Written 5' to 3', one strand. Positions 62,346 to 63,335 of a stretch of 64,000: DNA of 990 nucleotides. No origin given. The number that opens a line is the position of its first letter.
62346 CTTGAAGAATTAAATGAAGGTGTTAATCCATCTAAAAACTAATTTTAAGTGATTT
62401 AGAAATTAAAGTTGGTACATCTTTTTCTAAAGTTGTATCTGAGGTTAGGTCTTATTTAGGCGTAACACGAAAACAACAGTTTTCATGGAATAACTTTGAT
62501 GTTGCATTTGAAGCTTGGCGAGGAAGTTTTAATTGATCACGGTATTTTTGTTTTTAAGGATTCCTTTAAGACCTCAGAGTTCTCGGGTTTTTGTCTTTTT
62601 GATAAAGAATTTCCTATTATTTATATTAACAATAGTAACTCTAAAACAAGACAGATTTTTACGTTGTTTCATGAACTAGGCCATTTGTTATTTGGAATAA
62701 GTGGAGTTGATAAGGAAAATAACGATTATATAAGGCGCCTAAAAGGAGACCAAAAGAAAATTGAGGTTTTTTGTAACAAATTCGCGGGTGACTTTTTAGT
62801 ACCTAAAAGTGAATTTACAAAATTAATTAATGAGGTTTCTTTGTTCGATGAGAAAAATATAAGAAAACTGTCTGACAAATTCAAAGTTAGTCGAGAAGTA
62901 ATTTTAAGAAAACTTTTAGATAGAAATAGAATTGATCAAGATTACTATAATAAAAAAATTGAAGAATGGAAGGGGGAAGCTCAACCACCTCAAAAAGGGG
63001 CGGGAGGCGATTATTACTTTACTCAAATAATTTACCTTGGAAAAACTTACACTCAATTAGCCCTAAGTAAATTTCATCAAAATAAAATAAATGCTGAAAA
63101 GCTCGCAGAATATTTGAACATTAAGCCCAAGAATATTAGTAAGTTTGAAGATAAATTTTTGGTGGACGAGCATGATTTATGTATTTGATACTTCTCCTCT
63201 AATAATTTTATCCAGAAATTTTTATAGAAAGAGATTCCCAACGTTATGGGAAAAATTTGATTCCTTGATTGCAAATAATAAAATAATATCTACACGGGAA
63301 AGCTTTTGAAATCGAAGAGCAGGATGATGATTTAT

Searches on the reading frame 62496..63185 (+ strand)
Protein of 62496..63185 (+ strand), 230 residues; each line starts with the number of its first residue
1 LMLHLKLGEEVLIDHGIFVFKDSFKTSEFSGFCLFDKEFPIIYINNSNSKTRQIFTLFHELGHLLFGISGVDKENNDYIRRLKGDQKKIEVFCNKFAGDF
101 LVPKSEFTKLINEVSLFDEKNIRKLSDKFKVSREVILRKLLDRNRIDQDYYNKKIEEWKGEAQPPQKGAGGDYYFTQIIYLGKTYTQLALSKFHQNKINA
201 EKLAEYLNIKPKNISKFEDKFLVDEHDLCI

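Call 9: search_protein_families(library=pfam, proteins=[window:62496-63185:+])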
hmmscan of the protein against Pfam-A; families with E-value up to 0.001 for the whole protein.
window:62496-63185:+ (230 aa): 1 family
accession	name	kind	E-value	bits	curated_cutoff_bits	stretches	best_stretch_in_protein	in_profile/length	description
PF06114.19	Peptidase_M78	-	1e-19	71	22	1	14-140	3-122/123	IrrE N-terminal-like domain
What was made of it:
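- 61753..63640 (+): A tRNA 3' fragment followed by frameshifted ImmA/IrrE (M78) and DUF4411 genes. This is a remnant of an integrated element inside the Nitrospinales DNA, not at the junction. Pfam Peptidase_M78 (call 9).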
